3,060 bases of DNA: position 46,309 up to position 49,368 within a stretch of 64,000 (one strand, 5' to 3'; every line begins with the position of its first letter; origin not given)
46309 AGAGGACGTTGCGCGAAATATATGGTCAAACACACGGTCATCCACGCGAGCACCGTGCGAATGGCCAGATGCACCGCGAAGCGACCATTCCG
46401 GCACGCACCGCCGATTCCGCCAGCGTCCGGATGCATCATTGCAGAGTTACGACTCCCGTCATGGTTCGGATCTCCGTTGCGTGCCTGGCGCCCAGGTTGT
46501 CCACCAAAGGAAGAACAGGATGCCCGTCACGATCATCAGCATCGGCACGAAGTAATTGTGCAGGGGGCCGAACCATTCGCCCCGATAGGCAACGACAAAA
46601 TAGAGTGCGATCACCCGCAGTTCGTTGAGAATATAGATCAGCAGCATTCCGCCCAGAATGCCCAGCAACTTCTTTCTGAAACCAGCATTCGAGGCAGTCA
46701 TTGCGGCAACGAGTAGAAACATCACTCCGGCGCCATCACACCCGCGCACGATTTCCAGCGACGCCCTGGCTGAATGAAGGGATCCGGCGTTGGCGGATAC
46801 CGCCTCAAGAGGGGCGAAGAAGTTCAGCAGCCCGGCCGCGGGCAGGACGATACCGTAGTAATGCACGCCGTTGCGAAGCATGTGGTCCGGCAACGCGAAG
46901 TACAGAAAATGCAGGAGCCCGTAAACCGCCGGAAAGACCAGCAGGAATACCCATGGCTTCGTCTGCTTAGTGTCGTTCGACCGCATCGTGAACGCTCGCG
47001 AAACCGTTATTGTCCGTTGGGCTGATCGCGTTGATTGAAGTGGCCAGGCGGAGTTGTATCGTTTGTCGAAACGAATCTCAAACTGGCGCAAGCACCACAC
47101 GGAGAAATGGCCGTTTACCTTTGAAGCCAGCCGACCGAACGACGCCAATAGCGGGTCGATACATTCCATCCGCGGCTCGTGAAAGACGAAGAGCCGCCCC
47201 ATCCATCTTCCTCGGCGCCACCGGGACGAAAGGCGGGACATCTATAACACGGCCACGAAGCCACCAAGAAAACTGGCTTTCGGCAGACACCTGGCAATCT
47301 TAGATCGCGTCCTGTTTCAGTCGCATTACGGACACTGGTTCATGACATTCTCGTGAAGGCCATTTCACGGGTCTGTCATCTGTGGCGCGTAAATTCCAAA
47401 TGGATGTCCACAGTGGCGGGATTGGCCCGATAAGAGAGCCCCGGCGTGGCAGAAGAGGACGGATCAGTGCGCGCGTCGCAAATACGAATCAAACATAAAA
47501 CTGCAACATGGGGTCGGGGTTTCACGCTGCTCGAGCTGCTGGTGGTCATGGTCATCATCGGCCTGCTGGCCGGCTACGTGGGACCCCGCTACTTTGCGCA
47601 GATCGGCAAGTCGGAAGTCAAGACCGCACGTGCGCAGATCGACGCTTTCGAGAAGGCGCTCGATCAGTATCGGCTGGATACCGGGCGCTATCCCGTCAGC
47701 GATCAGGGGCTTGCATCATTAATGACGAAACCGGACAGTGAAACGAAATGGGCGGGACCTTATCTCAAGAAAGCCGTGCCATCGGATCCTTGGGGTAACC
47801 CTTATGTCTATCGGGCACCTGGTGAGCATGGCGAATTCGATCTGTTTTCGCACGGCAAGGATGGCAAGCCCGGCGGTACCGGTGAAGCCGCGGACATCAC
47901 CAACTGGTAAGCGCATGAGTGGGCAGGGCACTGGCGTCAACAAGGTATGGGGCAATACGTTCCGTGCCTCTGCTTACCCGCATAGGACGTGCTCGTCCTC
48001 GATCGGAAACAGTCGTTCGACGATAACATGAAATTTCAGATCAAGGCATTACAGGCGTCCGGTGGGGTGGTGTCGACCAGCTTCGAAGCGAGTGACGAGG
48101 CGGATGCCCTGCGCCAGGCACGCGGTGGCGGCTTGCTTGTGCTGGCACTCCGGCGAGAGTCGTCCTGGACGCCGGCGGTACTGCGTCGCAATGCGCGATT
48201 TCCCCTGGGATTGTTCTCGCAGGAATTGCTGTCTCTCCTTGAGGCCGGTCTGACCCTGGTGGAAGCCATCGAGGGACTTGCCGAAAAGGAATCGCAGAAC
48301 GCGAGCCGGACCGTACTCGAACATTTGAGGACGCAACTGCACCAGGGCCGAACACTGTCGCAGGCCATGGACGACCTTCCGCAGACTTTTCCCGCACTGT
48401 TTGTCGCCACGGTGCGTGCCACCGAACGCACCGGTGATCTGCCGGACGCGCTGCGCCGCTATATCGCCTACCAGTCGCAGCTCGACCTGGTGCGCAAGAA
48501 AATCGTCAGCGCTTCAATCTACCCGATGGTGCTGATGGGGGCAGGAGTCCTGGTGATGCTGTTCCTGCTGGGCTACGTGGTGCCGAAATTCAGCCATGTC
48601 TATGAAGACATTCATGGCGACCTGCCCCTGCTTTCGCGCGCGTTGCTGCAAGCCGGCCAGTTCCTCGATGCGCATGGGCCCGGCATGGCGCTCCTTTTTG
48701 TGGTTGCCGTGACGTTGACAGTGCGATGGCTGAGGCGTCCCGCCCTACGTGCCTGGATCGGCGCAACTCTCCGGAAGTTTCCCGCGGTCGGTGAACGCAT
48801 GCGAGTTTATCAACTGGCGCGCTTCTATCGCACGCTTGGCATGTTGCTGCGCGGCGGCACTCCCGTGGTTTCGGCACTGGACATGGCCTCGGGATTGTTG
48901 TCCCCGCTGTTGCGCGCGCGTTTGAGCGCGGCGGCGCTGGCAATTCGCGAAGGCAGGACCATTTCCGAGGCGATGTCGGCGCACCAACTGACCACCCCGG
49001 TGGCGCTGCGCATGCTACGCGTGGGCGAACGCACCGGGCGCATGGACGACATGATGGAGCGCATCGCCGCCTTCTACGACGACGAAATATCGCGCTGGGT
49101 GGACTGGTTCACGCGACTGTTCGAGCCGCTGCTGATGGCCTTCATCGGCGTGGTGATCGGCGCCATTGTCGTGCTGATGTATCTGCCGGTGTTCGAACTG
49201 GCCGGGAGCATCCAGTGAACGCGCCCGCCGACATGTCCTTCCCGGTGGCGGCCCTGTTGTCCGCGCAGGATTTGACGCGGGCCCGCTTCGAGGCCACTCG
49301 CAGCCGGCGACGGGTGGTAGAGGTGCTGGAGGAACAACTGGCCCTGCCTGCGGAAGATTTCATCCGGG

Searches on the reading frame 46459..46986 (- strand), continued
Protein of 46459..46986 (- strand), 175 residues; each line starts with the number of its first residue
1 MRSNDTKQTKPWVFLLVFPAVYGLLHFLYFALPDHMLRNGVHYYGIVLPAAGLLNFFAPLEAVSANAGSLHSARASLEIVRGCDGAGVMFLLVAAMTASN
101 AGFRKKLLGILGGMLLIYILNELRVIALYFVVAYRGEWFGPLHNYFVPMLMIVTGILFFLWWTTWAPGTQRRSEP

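Call 73: find_encoding_contigs(protein=P0025, flank=10000, max_places=1)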
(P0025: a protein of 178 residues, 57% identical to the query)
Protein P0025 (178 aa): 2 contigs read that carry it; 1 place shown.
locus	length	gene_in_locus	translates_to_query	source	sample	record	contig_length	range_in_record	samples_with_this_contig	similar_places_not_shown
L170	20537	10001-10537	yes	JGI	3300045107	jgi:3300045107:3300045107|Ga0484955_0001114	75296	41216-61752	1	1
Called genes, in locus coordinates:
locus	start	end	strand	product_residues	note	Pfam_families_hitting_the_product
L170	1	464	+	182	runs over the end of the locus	PF13590:DUF4136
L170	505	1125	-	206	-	PF00484:Pro_CA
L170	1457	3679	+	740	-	PF00614:PLDc, PF13091:PLDc_2, PF00614:PLDc (weak), PF09335:VTT_dom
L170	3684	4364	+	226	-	PF03372:Exo_endo_phos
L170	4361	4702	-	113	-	-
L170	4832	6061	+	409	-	PF06202:GDE_C (weak), PF12899:Glyco_hydro_100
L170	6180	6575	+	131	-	-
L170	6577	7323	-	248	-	PF00149:Metallophos, PF12850:Metallophos_2 (faint)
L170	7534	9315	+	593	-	PF00749:tRNA-synt_1c, PF03950:tRNA-synt_1c_C, PF20974:tRNA-synt_1c_C2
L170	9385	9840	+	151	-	PF04120:Iron_permease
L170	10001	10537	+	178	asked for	PF09721:Exosortase_EpsH (weak)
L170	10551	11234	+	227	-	-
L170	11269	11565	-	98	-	-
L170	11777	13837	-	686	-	PF07715:Plug, PF00593:TonB_dep_Rec_b-barrel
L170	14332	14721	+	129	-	PF07883:Cupin_2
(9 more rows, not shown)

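Call 75: search_protein_families(library=pfam, proteins=[L165:4126-6414:-, L165:7389-10004:+, L165:11696-12346:+, L169:3698-5683:-], max_evalue=0.01)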
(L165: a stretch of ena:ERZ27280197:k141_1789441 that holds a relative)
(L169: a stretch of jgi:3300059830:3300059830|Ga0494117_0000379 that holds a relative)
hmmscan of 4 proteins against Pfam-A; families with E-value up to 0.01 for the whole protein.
L165:4126-6414:- (762 aa): 0 families

L165:7389-10004:+ (871 aa): 2 families
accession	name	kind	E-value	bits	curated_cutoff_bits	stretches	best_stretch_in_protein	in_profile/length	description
PF01564.23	Spermine_synth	-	7.8e-11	42.3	22.9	1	503-623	11-131/186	Spermine/spermidine synthase domain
PF05430.17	Methyltransf_30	-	0.0016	18.8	22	1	558-621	26-87/124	S-adenosyl-L-methionine-dependent methyltransferase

L165:11696-12346:+ (216 aa): 1 family
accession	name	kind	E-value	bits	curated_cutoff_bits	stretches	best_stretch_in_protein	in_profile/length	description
PF18203.6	IPTL-CTERM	-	0.00055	20.2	20.8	1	181-205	1-26/28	IPTL-CTERM motif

L169:3698-5683:- (661 aa): 4 families
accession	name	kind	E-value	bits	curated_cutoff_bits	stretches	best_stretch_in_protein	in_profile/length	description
PF09286.16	Pro-kuma_activ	-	9e-28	97.8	23.5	1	39-176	3-142/143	Pro-kumamolisin, activation domain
PF16640.11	Big_3_5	-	2.9e-17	63.4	35.5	1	537-621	1-87/88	Bacterial Ig-like domain (group 3)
PF18203.6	IPTL-CTERM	-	0.00094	19.4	20.8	1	628-649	3-25/28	IPTL-CTERM motif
PF17957.7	Big_7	-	0.0094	17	24.1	1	542-601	12-70/70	Bacterial Ig domain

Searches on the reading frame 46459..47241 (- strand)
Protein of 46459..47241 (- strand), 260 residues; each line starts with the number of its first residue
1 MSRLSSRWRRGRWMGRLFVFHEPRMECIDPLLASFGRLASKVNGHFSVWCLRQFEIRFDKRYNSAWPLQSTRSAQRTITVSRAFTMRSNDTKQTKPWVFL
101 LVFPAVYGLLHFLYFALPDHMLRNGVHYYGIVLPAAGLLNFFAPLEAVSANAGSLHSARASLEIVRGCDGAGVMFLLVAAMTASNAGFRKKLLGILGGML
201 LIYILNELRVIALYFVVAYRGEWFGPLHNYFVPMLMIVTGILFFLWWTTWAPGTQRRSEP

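Call 3: search_protein_families(library=ncbifam, proteins=[window:46459-47241:-], max_evalue=0.01)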
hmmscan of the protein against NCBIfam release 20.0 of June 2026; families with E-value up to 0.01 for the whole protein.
window:46459-47241:- (260 aa): 11 families
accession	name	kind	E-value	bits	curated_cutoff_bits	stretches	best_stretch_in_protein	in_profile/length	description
TIGR04300.1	exosort_XrtM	exception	1.7e-40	138.9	125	1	109-253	3-146/150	exosortase family protein XrtM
TIGR04178.1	exo_archaeo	signature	4.3e-14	52.6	23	1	162-251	1-95/97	exosortase/archaeosortase family protein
NF046081.1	exosort_XrtX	exception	8.2e-13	48.6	170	1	98-251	6-159/168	exosortase X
TIGR04177.1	exosort_XrtH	exception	3.8e-10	40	86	1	136-248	40-152/158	exosortase H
TIGR04128.1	exoso_Fjoh_1448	exception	2e-09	37.9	90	1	159-247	80-166/174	exosortase family protein XrtF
NF046083.1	exosort_XrtY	exception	7.7e-07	29.1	160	1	136-246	58-167/168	exosortase Y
TIGR04144.1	archaeo_VPXXXP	exception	2e-06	27.8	150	1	142-247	44-149/156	archaeosortase B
NF033505.2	paceosortase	exception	1.5e-05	25.1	80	1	134-247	33-142/167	pacearchaeosortase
TIGR04125.1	exosort_PGF_TRM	exception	5.3e-05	22.8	75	1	160-230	142-211/271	archaeosortase A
TIGR04124.1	archaeo_artE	exception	0.00056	20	95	1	158-242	59-145/153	archaeosortase family protein ArtE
NF045528.1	heimosortase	equivalog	0.0041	17.1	130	0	155-217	79-141/199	heimdallarchaeosortase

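Call 4: search_protein_families(library=pfam, proteins=[window:46459-47241:-], max_evalue=0.01)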
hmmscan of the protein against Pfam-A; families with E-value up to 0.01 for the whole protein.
window:46459-47241:- (260 aa): 0 families

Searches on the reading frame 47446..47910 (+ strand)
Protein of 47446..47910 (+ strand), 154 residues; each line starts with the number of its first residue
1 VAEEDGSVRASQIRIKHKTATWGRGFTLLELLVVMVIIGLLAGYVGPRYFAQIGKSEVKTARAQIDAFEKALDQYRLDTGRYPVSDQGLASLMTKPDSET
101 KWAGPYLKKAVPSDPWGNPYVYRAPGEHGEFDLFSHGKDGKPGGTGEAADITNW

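Call 3: search_protein_families(library=ncbifam, proteins=[window:47446-47910:+], max_evalue=0.01)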
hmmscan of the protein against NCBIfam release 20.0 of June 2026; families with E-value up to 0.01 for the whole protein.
window:47446-47910:+ (154 aa): 8 families
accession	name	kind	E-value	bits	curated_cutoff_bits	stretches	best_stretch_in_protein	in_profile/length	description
TIGR01710.1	typeII_sec_gspG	equivalog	1.4e-53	180.5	88.85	1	24-154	1-133/134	type II secretion system major pseudopilin GspG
TIGR01708.2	typeII_sec_gspH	equivalog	1.8e-08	34.6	80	1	24-75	2-50/169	type II secretion system minor pseudopilin GspH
TIGR02532.1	IV_pilin_GFxxxE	domain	5.3e-08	32.4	16.3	1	24-44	2-22/24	prepilin-type N-terminal cleavage/methylation domain-containing protein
NF040999.1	pilin_ComGC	equivalog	5.2e-06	26.6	75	1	24-85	2-63/84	competence type IV pilus major pilin ComGC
NF007862.0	PRK10574.1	equivalog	6.3e-06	26.4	138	1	24-93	5-74/145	prepilin peptidase-dependent pilin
NF041775.1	typeIV_PilA_Myxo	equivalog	3.6e-05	23.8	400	1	23-82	10-69/214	type IV pilin protein PilA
TIGR02596.1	TIGR02596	subfamily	0.0014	18.7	70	1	26-47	1-22/196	Verru_Chthon cassette protein D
NF007800.0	PRK10506.1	equivalog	0.0017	18.2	158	1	19-43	4-28/163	prepilin peptidase-dependent protein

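Call 4: search_protein_families(library=pfam, proteins=[window:47446-47910:+], max_evalue=0.01)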
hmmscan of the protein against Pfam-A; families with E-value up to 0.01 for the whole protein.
window:47446-47910:+ (154 aa): 2 families
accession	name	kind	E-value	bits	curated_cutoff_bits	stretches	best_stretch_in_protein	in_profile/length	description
PF08334.16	T2SSG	-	5e-44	149.2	21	1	49-154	2-108/108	Type II secretion system (T2SS), protein G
PF07963.17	N_methyl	-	3.7e-07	29.9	21.2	1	24-43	5-24/27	Prokaryotic N-terminal methylation motif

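Call 66: search_solved_structures(query=window:47446-47910:+, max_evalue=0.00001)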
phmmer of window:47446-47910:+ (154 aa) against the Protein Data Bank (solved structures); distinct sequences matched with E-value up to 0.00001: 8.
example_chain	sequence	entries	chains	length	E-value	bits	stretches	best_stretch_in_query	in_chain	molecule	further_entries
3gn9_A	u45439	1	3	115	9e-26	94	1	55-154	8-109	Type II secretory pathway, pseudopilin EpsG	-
5wda_A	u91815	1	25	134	8.8e-25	90.8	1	26-148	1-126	General secretion pathway protein G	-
3fu1_A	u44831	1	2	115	1.4e-24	90.1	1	55-154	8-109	General secretion pathway protein G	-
4lw9_A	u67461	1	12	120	2e-24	89.6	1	56-154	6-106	Type II secretion system protein G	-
2kep_A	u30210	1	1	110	3.6e-24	88.8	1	55-154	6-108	General secretion pathway protein G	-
1t92_A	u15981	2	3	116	9.1e-19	71.2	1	62-154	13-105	General secretion pathway protein G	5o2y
29jd_A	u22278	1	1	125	1.2e-18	70.9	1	56-154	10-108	Type II secretion system core protein G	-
3g20_A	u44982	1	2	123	6e-18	68.6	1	39-154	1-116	Type II secretion protein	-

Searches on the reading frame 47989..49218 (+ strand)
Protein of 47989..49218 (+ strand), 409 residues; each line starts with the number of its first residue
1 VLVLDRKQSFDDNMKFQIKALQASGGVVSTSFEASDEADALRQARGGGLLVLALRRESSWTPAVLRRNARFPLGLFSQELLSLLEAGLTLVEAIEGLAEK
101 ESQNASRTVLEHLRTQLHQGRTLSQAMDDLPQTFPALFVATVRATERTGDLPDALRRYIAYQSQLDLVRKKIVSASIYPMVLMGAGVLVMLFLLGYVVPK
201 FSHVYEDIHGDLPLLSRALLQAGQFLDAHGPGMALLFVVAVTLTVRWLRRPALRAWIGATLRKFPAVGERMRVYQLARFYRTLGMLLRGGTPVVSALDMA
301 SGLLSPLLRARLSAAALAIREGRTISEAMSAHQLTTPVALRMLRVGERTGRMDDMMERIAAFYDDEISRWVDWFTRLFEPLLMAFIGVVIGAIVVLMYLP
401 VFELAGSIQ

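Call 3: search_protein_families(library=ncbifam, proteins=[window:47989-49218:+], max_evalue=0.01)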
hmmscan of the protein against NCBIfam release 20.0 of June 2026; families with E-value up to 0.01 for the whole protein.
window:47989-49218:+ (409 aa): 6 families
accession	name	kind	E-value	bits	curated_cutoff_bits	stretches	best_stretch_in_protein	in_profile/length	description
TIGR02120.1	GspF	equivalog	1.1e-85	288.4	424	1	16-405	1-398/401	type II secretion system inner membrane protein GspF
NF007861.0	PRK10573.1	equivalog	1e-72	245.4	401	1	16-406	7-396/401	protein transport protein HofC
NF052607.1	T4PiliAsmPilCThrm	equivalog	1.4e-63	215.4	700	1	16-407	4-403/406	type IV pilus assembly protein PilC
NF052606.1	T4PiliAsmPilCMyx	equivalog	1.7e-58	198.4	700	1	75-409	84-419/419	type IV pilus assembly protein PilC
NF047826.1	T3SSXpsF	equivalog_domain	8.4e-57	192.8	650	1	16-408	4-404/405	type II secretion system protein XpsF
NF041012.2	T4P_ComGB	equivalog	2.5e-36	125.7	240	1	76-404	6-330/332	competence type IV pilus assembly protein ComGB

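Call 4: search_protein_families(library=pfam, proteins=[window:47989-49218:+], max_evalue=0.01)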
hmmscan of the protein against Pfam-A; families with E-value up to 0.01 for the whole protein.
window:47989-49218:+ (409 aa): 1 family
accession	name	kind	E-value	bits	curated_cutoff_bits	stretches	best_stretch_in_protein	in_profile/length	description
PF00482.28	T2SSF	-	1.1e-51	174.5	25.2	2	279-400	1-125/125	Type II secretion system (T2SS), protein F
